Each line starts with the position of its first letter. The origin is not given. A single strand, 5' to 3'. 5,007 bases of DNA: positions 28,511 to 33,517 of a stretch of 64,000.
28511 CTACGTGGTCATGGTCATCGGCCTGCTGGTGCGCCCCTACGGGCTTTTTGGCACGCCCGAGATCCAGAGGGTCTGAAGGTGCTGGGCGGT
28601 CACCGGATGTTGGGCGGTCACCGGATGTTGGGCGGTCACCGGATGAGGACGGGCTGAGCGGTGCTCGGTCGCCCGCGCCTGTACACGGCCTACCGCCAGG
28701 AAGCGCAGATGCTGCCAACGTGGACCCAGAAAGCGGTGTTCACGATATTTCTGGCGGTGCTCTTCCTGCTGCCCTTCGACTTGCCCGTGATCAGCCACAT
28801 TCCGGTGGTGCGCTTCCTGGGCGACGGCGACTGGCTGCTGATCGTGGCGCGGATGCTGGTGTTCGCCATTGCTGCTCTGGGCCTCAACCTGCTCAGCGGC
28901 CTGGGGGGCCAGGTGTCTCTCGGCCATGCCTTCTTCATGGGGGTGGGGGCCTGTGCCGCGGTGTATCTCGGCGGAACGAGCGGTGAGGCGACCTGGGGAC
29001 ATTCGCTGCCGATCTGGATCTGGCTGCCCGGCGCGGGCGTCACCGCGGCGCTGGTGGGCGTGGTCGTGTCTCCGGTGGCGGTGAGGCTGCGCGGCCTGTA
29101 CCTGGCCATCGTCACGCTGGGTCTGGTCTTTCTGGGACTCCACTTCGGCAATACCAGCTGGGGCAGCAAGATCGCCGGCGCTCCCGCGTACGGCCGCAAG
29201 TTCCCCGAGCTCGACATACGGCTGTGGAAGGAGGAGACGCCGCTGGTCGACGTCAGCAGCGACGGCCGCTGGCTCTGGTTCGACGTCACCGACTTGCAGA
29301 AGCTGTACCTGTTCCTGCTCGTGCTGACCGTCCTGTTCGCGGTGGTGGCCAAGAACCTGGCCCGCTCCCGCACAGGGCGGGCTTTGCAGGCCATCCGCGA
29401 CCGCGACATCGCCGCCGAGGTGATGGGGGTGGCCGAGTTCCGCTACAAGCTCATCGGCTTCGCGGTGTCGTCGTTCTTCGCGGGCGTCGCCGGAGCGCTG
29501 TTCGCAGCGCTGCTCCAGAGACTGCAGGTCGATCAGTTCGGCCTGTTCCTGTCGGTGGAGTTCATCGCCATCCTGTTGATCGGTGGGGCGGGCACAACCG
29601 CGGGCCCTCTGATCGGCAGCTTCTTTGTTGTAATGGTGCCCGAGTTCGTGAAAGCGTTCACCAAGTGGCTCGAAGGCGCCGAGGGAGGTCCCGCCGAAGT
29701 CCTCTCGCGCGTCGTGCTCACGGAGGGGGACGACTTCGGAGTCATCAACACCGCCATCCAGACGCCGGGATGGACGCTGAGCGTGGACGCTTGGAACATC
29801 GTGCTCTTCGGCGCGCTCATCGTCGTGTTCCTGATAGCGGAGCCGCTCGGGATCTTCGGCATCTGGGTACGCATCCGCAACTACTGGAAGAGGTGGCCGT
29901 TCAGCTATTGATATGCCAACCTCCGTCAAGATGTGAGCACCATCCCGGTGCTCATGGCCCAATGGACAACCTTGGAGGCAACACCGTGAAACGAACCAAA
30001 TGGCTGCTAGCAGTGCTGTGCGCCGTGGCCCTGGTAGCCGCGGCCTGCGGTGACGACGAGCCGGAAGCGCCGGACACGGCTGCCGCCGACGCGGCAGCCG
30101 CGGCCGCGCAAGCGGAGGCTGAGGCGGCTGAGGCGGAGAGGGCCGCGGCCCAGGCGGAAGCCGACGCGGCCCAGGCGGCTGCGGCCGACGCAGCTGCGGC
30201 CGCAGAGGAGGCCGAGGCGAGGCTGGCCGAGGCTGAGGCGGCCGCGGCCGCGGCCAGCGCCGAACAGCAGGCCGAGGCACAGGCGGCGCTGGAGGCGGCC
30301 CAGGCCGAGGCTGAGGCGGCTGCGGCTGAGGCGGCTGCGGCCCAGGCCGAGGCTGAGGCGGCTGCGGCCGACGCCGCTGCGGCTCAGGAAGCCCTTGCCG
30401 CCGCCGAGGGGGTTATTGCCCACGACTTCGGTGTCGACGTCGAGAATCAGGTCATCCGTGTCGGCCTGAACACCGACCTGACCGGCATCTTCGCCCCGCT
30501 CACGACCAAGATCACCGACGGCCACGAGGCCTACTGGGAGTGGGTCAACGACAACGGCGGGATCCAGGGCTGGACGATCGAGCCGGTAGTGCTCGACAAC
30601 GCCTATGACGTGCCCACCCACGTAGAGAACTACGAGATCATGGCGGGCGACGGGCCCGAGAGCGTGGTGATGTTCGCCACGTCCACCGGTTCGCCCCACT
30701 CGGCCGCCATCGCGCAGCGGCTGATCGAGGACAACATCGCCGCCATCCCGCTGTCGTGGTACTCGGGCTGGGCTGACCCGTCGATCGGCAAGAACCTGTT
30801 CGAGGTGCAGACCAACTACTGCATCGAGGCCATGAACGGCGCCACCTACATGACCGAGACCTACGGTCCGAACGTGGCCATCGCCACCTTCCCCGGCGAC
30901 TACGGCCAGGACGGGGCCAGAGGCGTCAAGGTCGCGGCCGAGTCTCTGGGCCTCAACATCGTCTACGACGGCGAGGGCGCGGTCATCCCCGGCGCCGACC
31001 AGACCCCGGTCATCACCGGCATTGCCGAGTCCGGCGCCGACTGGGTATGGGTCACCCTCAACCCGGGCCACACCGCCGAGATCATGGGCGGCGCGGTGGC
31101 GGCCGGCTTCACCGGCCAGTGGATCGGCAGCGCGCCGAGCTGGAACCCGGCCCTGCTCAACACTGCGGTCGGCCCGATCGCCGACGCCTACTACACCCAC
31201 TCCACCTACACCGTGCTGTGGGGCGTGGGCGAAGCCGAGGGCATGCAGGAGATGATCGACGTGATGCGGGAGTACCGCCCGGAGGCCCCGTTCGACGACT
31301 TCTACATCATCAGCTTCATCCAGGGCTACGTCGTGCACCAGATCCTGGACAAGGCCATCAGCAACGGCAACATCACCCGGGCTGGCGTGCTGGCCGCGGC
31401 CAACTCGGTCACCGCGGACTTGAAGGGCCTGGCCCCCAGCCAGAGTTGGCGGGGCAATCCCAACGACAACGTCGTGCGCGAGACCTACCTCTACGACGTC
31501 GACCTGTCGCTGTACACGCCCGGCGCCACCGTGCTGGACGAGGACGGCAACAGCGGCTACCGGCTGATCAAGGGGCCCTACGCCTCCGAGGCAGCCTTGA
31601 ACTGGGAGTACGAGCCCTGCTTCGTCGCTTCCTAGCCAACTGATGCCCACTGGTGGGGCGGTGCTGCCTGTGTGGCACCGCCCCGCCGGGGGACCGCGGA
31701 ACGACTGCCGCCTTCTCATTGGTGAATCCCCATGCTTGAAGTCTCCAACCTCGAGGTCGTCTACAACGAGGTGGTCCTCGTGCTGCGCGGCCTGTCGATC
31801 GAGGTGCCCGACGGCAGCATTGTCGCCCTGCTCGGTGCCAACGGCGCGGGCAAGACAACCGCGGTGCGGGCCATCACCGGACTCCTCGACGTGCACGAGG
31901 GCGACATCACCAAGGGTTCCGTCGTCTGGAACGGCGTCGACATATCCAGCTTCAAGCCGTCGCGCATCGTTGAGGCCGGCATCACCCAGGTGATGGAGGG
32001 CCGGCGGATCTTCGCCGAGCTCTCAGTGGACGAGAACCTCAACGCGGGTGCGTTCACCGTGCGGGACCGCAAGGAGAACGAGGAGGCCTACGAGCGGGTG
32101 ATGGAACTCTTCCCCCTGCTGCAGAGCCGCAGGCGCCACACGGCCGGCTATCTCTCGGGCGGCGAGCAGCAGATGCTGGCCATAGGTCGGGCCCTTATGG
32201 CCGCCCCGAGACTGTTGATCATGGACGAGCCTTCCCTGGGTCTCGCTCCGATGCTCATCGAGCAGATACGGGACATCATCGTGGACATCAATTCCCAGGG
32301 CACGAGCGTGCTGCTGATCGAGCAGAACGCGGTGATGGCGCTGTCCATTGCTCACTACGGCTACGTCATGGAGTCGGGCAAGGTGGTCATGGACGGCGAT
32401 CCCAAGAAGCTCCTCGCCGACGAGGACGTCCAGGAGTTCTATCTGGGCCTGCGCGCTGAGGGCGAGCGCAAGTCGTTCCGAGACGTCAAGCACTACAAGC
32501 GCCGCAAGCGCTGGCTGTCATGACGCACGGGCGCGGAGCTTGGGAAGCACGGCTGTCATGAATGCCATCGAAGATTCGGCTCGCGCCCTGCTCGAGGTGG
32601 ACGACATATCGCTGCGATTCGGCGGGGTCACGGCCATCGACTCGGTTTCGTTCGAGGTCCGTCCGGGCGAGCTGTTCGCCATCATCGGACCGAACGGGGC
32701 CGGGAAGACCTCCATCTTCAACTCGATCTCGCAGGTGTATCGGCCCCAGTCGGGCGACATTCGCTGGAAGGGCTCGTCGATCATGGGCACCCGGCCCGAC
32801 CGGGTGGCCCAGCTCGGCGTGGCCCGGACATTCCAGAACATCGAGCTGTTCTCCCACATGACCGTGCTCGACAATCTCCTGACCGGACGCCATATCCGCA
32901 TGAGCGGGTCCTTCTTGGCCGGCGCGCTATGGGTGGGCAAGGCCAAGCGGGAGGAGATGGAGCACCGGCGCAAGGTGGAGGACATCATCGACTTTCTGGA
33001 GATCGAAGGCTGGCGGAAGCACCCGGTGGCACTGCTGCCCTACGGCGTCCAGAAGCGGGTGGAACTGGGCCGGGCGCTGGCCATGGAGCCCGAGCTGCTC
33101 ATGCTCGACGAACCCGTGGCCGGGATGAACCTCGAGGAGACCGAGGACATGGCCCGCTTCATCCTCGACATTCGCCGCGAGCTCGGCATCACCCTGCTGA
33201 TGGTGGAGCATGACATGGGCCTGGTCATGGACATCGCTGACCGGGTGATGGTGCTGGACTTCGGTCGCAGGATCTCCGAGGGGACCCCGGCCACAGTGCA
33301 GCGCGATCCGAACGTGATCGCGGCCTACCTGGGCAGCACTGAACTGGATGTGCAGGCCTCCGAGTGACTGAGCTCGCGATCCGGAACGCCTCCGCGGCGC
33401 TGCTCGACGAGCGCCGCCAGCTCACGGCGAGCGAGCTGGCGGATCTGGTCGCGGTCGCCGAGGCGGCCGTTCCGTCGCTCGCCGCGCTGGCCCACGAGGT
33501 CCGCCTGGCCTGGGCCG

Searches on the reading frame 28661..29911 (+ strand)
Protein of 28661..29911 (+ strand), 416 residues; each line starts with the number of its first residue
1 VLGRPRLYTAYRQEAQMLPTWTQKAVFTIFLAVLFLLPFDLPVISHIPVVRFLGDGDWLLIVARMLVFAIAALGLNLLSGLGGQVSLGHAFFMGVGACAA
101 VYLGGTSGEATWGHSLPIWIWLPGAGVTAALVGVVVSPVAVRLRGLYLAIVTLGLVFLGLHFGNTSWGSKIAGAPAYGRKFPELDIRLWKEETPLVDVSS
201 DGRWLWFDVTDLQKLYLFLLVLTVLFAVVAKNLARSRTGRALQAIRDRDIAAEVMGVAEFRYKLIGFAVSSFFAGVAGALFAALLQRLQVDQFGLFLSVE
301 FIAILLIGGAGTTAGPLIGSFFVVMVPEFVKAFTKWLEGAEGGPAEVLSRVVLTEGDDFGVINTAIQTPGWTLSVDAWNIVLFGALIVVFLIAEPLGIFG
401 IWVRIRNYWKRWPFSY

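Call 10: search_protein_families(library=pfam, proteins=[window:28661-29911:+])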
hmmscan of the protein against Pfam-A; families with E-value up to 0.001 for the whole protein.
window:28661-29911:+ (416 aa): 1 family
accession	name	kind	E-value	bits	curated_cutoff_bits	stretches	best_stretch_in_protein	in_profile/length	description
PF02653.21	BPD_transp_2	-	7.2e-37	127.4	26.8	1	61-345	5-253/269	Branched-chain amino acid transport system / permease component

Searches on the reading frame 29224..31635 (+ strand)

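Call 63: search_protein_families(library=pfam, proteins=[window:29224-31635:+], max_evalue=0.01)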
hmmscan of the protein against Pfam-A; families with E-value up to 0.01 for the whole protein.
window:29224-31635:+ (803 aa): 1 family
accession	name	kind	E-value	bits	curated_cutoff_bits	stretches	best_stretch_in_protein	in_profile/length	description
PF13458.12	Peripla_BP_6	-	1.2e-35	124.3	31.7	1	411-760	2-339/343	Periplasmic binding protein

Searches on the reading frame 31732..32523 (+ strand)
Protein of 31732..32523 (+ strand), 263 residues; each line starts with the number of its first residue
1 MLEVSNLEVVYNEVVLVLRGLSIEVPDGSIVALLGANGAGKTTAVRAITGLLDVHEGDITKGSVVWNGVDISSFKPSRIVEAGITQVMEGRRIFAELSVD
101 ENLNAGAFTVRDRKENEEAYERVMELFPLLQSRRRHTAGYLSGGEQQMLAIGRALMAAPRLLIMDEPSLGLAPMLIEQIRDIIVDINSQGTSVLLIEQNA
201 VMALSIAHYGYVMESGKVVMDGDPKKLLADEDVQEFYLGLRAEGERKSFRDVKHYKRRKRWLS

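Call 10: search_protein_families(library=pfam, proteins=[window:31732-32523:+])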
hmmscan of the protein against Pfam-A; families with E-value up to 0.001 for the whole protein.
window:31732-32523:+ (263 aa): 4 families
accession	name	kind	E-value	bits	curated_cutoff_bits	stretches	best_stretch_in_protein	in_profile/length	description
PF00005.33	ABC_tran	-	8.1e-27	94.9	25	1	18-168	1-136/137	ABC transporter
PF13304.12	AAA_21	-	1.9e-10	41.7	27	1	30-117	1-83/304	AAA domain, putative AbiEii toxin, Type IV TA system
PF13401.12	AAA_22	-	0.00014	22.6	27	1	29-196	6-121/130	AAA domain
PF13476.12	AAA_23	-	0.00098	20.2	27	0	19-53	11-44/201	AAA domain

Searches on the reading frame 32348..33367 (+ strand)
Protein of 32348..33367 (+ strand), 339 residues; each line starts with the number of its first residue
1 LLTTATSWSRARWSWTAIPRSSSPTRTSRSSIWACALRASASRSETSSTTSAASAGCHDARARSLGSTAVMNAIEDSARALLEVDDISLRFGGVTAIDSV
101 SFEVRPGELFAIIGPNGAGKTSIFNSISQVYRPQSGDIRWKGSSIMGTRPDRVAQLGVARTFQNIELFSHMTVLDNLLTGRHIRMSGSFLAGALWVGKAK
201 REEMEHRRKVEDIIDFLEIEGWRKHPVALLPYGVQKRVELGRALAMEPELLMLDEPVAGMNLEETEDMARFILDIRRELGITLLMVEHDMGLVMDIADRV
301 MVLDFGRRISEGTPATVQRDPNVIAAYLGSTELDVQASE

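Call 10: search_protein_families(library=pfam, proteins=[window:32348-33367:+])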
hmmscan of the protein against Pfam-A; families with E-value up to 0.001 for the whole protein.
window:32348-33367:+ (339 aa): 4 families
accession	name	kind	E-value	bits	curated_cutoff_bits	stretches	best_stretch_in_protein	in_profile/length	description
PF00005.33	ABC_tran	-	6.4e-29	101.7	25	1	98-258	2-137/137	ABC transporter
PF12399.14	BCA_ABC_TP_C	-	4.5e-10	39.3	25.5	1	307-330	1-24/27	Branched-chain amino acid ATP-binding cassette transporter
PF13476.12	AAA_23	-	1.9e-05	25.9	27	1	99-128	12-40/201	AAA domain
PF13304.12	AAA_21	-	5.6e-05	23.8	27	1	109-159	1-63/304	AAA domain, putative AbiEii toxin, Type IV TA system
